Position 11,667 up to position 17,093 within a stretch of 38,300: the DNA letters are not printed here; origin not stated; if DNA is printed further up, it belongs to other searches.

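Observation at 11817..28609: Three giant same-strand helical-repeat proteins (1708, 1631 and 1889 aa) next to a PP2C phosphatase: candidate uncharacterised scaffold system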

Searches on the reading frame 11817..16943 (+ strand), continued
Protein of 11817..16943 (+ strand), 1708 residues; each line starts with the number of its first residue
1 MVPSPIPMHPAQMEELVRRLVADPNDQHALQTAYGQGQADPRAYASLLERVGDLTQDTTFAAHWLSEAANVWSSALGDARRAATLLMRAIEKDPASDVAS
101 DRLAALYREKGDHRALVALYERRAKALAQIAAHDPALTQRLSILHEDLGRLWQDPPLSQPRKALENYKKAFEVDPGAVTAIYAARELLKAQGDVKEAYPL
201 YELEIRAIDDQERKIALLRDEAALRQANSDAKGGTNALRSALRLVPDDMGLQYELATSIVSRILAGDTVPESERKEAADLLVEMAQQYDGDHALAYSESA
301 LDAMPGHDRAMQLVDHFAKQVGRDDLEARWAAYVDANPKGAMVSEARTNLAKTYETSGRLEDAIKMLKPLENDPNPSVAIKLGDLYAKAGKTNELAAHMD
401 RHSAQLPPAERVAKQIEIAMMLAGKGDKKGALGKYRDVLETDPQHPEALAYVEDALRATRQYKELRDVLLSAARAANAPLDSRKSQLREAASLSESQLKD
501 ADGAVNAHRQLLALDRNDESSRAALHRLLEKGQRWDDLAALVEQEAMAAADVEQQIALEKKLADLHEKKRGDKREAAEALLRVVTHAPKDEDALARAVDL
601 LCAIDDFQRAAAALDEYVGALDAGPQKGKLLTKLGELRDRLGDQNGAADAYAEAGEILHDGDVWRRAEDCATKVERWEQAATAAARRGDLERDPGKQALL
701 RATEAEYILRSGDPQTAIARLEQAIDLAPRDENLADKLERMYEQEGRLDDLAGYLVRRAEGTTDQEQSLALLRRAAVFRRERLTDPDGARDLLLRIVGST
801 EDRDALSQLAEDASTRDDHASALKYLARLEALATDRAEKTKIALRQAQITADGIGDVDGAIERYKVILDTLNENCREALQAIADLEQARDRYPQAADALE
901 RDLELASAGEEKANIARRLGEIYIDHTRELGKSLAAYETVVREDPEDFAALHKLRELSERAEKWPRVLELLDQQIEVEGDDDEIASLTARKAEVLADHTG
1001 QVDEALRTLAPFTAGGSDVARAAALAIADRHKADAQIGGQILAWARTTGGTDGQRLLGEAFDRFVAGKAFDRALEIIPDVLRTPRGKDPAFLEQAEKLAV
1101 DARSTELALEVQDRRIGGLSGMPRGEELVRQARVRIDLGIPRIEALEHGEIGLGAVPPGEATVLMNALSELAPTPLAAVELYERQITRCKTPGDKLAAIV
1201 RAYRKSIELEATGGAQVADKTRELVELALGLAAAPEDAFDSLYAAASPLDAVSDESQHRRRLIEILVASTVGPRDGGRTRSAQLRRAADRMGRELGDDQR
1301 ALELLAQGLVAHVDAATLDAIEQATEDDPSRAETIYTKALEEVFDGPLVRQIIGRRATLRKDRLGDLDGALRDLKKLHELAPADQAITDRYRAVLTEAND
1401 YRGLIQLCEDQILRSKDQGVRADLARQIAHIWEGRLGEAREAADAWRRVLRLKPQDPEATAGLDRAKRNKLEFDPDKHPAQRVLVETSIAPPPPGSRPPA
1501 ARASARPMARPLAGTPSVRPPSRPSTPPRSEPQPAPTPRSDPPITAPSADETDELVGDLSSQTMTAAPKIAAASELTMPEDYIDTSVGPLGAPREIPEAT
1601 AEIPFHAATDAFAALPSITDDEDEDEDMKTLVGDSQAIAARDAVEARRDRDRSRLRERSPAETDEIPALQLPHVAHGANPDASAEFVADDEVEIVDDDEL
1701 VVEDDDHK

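Call 19: find_encoding_contigs(protein=P0268, flank=10000, max_places=2)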
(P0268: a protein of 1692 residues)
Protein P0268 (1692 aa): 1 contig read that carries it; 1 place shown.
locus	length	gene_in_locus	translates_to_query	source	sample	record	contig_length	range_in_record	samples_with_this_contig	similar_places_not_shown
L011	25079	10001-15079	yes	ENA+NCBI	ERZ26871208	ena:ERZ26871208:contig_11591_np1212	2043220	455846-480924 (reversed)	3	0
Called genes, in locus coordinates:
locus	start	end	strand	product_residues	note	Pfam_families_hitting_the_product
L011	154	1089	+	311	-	-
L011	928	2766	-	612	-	PF01343:Peptidase_S49, PF25145:NfeD1b_N (weak), PF01343:Peptidase_S49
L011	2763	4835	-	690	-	-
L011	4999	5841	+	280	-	-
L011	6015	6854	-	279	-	PF08241:Methyltransf_11, PF08242:Methyltransf_12, PF13649:Methyltransf_25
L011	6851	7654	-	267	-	PF13646:HEAT_2 (faint)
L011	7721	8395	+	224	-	PF01551:Peptidase_M23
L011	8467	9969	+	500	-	PF03109:ABC1 (faint), PF00069:Pkinase, PF01636:APH (faint), PF07714:PK_Tyr_Ser-Thr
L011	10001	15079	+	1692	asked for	PF14559:TPR_19 (faint), PF25064:ARM_TT21_5th (faint), PF13414:TPR_11 (faint)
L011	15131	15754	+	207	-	PF00440:TetR_N, PF16925:TetR_C_13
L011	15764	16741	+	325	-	PF06821:Ser_hydrolase (faint), PF00561:Abhydrolase_1, PF12146:Hydrolase_4, PF12697:Abhydrolase_6, PF08386:Abhydrolase_4 (weak)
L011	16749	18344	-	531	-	PF04185:Phosphoesterase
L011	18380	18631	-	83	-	-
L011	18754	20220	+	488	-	PF00226:DnaJ, PF14559:TPR_19 (faint)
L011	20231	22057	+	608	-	PF00012:HSP70, PF06723:MreB_Mbl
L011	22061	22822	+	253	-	-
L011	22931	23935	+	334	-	PF07719:TPR_2 (faint), PF13428:TPR_14 (faint), PF13431:TPR_17 (faint), PF23914:TPR_CcmH_CycH, PF00515:TPR_1 (faint), PF14559:TPR_19 (weak)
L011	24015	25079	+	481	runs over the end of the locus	PF02321:OEP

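Call 51: find_encoding_contigs(protein=P0256, flank=8000, max_places=1)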
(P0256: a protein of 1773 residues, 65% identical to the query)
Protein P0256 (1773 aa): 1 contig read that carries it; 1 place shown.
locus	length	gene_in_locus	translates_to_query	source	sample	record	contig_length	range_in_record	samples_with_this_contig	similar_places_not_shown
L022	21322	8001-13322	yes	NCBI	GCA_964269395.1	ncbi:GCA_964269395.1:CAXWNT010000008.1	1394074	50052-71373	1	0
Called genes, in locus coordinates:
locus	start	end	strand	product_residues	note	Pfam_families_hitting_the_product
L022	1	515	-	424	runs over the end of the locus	PF13229:Beta_helix (weak)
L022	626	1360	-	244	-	-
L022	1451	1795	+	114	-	PF13698:DUF4156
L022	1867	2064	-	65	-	PF02597:ThiS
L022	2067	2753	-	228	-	PF01409:tRNA-synt_2d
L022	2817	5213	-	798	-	-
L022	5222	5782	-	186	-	-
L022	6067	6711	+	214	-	-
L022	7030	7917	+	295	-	PF07690:MFS_1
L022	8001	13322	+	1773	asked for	PF13428:TPR_14 (faint), PF00515:TPR_1 (faint), PF07719:TPR_2 (faint), PF13181:TPR_8 (faint), PF13414:TPR_11 (faint), PF14559:TPR_19 (faint), PF25064:ARM_TT21_5th (faint), PF13176:TPR_7 (faint)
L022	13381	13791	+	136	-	-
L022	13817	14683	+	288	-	-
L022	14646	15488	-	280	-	PF01553:Acyltransferase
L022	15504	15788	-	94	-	-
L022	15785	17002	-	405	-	PF00069:Pkinase, PF01636:APH (faint), PF07714:PK_Tyr_Ser-Thr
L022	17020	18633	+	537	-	PF00211:Guanylate_cyc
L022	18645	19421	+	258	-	-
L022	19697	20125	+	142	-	-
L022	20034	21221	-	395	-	-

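Call 52: find_encoding_contigs(protein=P0282, flank=8000, max_places=1)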
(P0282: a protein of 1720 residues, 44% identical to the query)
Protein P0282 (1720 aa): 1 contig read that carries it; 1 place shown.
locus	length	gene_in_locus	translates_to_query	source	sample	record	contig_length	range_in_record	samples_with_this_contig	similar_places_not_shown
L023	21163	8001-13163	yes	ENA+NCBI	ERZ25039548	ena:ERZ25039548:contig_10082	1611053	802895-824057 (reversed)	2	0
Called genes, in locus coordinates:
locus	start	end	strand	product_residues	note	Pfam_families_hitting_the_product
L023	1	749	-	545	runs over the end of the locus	PF25145:NfeD1b_N (weak), PF01343:Peptidase_S49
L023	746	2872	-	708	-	PF13717:Zn_ribbon_4, PF00515:TPR_1 (faint), PF07719:TPR_2 (faint), PF13174:TPR_6 (faint), PF13181:TPR_8 (faint), PF13414:TPR_11 (faint), PF13432:TPR_16, PF14559:TPR_19 (weak), +3 more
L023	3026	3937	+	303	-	-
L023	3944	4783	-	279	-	PF08241:Methyltransf_11, PF08242:Methyltransf_12, PF13649:Methyltransf_25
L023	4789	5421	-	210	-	PF13646:HEAT_2 (faint)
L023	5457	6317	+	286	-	PF01551:Peptidase_M23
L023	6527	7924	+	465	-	PF03109:ABC1 (faint), PF00069:Pkinase, PF01636:APH (faint), PF07714:PK_Tyr_Ser-Thr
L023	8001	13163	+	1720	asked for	PF13176:TPR_7 (faint), PF14559:TPR_19 (faint), PF25064:ARM_TT21_5th (faint), PF13414:TPR_11 (faint)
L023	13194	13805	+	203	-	PF00440:TetR_N, PF16925:TetR_C_13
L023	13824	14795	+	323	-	PF06821:Ser_hydrolase (faint), PF00561:Abhydrolase_1, PF12146:Hydrolase_4, PF12697:Abhydrolase_6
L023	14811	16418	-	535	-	PF04185:Phosphoesterase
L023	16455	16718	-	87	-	-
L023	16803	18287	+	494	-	PF00226:DnaJ, PF13371:TPR_9 (faint), PF14559:TPR_19 (faint)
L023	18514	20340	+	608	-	PF00012:HSP70, PF06723:MreB_Mbl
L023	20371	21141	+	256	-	-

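Call 65: search_protein_families(library=padloc, proteins=[window:11838-16943:+], max_evalue=0.001)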
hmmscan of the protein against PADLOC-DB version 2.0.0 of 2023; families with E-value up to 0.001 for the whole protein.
window:11838-16943:+ (1701 aa): 0 families

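Call 74: find_encoding_contigs(protein=P0255, flank=6000, max_places=1)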
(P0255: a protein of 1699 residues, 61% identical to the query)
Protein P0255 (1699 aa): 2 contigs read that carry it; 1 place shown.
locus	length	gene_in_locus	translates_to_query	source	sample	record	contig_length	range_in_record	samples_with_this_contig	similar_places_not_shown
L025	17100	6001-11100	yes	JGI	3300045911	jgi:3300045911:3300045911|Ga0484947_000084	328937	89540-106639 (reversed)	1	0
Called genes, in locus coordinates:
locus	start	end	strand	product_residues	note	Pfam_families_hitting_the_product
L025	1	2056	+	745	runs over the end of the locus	PF13620:CarboxypepD_reg, PF09587:PGA_cap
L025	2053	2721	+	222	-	-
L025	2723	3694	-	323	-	-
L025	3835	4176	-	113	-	PF01402:RHH_1 (weak)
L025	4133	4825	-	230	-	PF00142:Fer4_NifH (weak), PF01656:CbiA, PF06564:CBP_BcsQ (faint), PF07015:VirC1 (weak), PF09140:MipZ (faint), PF10609:ParA, PF13614:AAA_31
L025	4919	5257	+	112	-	-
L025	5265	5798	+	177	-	PF04752:ChaC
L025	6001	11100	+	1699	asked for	PF00515:TPR_1 (faint), PF07719:TPR_2 (faint), PF13181:TPR_8 (faint), PF14559:TPR_19 (faint), PF25064:ARM_TT21_5th (faint), PF13414:TPR_11 (faint)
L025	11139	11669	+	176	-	-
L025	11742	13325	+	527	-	PF00069:Pkinase, PF07714:PK_Tyr_Ser-Thr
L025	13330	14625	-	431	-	-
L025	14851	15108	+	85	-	-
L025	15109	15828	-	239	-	-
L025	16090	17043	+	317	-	PF00089:Trypsin, PF13365:Trypsin_2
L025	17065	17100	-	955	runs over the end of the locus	PF00072:Response_reg, PF00989:PAS (weak), PF13185:GAF_2, PF08448:PAS_4, PF13185:GAF_2, PF01590:GAF, PF00512:HisKA, PF02518:HATPase_c, +4 more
